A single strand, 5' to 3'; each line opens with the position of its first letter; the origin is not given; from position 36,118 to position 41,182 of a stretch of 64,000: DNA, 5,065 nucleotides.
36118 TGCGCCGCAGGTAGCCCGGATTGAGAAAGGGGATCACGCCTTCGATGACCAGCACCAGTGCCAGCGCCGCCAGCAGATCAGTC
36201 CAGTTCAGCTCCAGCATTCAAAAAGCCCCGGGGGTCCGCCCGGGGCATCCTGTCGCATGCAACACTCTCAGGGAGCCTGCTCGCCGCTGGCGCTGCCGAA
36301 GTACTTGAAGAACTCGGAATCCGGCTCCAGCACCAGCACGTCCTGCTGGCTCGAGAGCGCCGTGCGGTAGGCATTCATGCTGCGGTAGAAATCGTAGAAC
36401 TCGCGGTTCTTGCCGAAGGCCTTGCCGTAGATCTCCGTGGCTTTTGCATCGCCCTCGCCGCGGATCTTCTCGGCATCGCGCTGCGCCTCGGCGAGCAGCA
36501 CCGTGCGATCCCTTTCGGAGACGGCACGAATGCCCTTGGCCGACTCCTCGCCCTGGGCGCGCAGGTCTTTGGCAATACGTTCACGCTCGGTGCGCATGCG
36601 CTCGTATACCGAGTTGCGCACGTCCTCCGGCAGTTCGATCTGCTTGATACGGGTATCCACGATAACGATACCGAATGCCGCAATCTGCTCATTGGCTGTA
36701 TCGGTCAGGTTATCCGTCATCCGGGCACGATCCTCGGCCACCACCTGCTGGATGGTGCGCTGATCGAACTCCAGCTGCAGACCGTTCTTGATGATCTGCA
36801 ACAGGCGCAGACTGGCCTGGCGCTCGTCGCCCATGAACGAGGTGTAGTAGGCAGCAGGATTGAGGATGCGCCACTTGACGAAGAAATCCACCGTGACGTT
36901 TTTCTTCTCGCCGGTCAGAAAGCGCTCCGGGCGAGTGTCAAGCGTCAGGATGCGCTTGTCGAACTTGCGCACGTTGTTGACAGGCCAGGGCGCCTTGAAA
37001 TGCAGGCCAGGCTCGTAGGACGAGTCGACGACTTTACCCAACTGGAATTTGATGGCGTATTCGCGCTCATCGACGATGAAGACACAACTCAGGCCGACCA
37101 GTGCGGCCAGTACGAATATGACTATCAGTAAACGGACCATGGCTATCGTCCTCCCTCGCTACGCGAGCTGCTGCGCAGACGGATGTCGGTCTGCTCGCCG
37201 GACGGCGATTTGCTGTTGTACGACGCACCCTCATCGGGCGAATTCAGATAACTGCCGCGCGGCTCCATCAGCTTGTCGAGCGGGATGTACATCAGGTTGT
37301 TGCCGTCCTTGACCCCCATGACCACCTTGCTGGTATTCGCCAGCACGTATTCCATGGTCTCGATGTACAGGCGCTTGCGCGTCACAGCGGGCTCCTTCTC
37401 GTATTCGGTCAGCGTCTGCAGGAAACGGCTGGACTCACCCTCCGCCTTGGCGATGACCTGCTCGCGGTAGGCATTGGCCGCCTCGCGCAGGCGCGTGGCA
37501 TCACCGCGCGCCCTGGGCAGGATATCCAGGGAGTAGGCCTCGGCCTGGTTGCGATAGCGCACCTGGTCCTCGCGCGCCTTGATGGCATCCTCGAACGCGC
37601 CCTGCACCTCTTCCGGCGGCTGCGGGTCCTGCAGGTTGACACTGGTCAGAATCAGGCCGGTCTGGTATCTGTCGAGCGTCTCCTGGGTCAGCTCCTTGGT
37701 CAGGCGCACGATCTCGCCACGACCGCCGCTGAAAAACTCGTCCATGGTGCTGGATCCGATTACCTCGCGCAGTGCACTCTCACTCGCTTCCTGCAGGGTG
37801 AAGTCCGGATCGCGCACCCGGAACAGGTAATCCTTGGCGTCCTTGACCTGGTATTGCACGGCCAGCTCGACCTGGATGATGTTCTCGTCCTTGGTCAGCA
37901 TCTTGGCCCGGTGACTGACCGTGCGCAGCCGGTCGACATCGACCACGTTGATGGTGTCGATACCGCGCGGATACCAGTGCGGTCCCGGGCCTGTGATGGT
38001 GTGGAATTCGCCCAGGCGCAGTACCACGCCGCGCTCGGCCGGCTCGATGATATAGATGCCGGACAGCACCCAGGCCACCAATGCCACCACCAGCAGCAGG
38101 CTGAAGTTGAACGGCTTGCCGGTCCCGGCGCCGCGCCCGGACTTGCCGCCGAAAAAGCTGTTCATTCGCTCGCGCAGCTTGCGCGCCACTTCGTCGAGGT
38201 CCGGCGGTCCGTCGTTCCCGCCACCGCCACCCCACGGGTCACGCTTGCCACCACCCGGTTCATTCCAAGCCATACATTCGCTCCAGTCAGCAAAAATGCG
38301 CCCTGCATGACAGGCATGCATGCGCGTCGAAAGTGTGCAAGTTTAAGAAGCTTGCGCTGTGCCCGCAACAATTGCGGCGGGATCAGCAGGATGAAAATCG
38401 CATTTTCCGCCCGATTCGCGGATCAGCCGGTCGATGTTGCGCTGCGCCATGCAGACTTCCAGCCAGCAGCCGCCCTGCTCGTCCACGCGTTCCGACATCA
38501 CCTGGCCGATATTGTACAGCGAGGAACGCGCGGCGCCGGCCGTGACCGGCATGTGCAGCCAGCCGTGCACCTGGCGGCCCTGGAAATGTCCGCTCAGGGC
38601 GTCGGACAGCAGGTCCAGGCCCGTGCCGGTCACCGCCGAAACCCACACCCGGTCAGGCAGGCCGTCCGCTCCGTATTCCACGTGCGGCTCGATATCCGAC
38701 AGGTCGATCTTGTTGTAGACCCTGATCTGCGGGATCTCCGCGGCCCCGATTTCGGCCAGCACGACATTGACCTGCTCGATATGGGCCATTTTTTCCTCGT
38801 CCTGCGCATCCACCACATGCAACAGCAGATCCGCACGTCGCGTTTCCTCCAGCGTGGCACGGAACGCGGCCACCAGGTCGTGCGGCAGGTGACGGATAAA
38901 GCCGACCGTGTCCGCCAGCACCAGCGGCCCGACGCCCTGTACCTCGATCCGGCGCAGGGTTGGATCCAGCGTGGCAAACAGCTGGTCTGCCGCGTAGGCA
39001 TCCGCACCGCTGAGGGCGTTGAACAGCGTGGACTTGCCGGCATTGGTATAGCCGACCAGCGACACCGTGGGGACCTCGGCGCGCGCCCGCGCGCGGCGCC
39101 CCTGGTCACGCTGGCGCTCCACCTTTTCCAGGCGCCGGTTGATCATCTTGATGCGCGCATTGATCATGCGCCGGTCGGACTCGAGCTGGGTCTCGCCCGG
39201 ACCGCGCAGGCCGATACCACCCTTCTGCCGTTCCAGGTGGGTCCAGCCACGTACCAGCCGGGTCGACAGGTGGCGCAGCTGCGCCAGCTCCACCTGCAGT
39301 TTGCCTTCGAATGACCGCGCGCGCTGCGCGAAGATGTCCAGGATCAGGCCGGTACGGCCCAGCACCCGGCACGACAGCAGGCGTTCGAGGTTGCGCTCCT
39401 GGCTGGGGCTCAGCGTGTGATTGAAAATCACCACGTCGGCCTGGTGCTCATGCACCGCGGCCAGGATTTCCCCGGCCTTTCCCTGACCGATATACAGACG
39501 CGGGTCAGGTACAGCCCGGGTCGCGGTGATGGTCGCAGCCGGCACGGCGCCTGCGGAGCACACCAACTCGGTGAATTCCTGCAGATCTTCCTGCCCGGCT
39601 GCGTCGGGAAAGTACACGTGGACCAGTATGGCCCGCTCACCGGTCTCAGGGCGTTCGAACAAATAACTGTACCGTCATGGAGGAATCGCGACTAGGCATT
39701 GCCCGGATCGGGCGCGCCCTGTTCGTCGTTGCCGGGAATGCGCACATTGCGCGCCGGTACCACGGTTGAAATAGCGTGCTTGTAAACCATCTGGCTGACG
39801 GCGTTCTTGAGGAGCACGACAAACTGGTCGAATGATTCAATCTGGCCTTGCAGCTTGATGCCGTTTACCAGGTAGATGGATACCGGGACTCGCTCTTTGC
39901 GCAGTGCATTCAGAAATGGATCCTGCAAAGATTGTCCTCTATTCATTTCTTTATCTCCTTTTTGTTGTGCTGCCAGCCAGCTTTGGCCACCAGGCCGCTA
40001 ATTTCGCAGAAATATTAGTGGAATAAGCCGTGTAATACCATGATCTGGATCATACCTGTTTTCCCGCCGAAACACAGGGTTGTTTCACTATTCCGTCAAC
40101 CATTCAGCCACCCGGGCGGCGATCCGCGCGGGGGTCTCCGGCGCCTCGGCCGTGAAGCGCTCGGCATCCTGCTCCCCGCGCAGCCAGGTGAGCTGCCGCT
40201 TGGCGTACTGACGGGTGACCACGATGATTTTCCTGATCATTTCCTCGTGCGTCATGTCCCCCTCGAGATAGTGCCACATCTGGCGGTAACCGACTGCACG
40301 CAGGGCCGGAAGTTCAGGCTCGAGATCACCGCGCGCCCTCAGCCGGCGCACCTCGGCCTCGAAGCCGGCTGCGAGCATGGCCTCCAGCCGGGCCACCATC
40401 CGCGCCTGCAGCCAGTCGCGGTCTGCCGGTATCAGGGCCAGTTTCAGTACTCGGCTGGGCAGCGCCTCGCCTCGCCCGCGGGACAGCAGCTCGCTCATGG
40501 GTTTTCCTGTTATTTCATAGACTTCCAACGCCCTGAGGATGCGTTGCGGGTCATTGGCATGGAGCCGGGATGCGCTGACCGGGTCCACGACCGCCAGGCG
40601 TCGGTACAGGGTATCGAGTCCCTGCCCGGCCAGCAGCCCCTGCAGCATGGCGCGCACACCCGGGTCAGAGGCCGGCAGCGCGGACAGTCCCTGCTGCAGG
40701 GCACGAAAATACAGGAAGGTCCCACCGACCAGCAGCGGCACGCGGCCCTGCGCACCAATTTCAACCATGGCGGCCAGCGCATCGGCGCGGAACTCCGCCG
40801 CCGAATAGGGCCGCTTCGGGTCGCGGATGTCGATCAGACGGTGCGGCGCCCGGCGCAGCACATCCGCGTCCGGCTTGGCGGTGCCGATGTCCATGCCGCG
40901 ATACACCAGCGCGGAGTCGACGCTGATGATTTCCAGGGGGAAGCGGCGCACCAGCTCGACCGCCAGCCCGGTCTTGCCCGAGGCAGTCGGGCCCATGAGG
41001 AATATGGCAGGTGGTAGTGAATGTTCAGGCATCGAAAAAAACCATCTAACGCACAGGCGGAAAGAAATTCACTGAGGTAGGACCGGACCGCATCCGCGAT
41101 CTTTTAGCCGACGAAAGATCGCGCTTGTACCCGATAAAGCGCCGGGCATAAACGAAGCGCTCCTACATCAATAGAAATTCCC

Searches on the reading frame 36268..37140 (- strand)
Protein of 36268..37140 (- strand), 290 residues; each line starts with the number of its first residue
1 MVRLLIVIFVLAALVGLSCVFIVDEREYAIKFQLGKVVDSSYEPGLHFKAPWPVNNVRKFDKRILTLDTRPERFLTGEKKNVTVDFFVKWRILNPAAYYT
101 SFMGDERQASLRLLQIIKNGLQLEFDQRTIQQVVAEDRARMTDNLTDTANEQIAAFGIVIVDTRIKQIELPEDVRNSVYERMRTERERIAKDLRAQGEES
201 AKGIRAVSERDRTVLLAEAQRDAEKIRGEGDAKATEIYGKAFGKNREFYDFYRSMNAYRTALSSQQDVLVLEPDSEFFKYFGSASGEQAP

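Call 66: search_protein_families(library=pfam, proteins=[window:36268-37140:-], max_evalue=0.00001)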
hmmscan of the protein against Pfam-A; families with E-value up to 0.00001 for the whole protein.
window:36268-37140:- (290 aa): 1 family
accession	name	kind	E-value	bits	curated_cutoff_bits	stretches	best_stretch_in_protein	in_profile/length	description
PF01145.31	Band_7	-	8.3e-28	98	23.6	1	21-198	1-175/176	SPFH domain / Band 7 family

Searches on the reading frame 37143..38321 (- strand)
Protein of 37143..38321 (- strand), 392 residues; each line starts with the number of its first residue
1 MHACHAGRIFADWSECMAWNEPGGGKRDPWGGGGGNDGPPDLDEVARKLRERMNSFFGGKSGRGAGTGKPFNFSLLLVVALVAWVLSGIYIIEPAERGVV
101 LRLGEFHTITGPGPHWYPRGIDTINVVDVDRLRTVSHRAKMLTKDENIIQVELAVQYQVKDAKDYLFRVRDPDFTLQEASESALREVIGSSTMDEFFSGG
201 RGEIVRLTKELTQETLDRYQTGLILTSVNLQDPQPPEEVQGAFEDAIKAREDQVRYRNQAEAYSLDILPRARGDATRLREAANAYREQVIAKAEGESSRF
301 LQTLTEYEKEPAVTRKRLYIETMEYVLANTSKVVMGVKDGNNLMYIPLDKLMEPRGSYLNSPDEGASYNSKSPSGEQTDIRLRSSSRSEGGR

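Call 66: search_protein_families(library=pfam, proteins=[window:37143-38321:-], max_evalue=0.00001)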
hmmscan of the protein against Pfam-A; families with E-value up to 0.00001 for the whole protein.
window:37143-38321:- (392 aa): 2 families
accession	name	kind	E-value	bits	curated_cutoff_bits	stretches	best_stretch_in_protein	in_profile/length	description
PF01145.31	Band_7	-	2.1e-30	106.5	23.6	1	91-261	2-173/176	SPFH domain / Band 7 family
PF12221.13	HflK_N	-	6.9e-19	68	22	1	17-60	1-44/44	Bacterial membrane protein N terminal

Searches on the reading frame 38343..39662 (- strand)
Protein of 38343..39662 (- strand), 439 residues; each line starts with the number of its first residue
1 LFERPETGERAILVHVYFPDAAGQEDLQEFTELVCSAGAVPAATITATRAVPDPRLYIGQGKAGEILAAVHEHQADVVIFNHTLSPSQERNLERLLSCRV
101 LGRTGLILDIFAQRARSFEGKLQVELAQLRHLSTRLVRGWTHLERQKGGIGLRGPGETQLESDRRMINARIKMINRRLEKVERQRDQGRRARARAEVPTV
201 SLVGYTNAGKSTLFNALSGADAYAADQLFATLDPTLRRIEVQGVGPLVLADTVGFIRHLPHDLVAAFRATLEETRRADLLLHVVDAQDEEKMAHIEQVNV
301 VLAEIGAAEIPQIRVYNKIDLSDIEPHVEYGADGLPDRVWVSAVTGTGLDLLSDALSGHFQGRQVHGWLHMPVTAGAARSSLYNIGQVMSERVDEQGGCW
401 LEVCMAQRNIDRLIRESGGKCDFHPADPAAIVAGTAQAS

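Call 66: search_protein_families(library=pfam, proteins=[window:38343-39662:-], max_evalue=0.00001)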
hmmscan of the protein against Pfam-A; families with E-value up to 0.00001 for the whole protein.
window:38343-39662:- (439 aa): 3 families
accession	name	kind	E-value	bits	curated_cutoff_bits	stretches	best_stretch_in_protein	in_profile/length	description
PF16360.10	GTP-bdg_M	-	1.9e-29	102.5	29.5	1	114-192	1-79/79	GTP-binding GTPase Middle Region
PF13167.11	GTP-bdg_N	-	6.1e-29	100.9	25.4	1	25-112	2-89/89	GTP-binding GTPase N-terminal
PF01926.29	MMR_HSR1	-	6.9e-23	81.4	21.9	1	200-318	2-113/113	50S ribosome-binding GTPase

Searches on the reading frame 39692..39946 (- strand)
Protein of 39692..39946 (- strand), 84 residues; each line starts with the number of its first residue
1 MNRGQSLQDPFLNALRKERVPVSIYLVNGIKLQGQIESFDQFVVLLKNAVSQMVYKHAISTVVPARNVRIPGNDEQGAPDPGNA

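Call 41: search_protein_families(library=pfam, proteins=[window:39692-39946:-])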
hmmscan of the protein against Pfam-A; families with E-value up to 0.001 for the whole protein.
window:39692-39946:- (84 aa): 1 family
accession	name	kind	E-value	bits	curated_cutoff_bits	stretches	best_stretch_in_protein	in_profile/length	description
PF17209.9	Hfq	-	2.3e-30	104.4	27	1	7-68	1-63/64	Hfq protein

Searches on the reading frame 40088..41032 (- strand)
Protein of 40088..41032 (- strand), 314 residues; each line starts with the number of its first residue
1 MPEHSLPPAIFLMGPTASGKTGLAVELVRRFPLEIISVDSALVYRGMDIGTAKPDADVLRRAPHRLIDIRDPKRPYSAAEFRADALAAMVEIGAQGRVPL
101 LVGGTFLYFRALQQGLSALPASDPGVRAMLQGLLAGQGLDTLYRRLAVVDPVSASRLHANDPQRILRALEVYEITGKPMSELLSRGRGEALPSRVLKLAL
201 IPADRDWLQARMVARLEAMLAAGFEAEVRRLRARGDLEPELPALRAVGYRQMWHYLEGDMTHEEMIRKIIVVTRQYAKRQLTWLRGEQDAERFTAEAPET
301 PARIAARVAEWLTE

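Call 66: search_protein_families(library=pfam, proteins=[window:40088-41032:-], max_evalue=0.00001)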
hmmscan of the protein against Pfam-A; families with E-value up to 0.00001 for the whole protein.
window:40088-41032:- (314 aa): 1 family
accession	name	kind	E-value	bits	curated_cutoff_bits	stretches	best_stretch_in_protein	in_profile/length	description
PF01715.23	IPPT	-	1.6e-82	277.3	23.6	1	43-286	2-242/243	IPP transferase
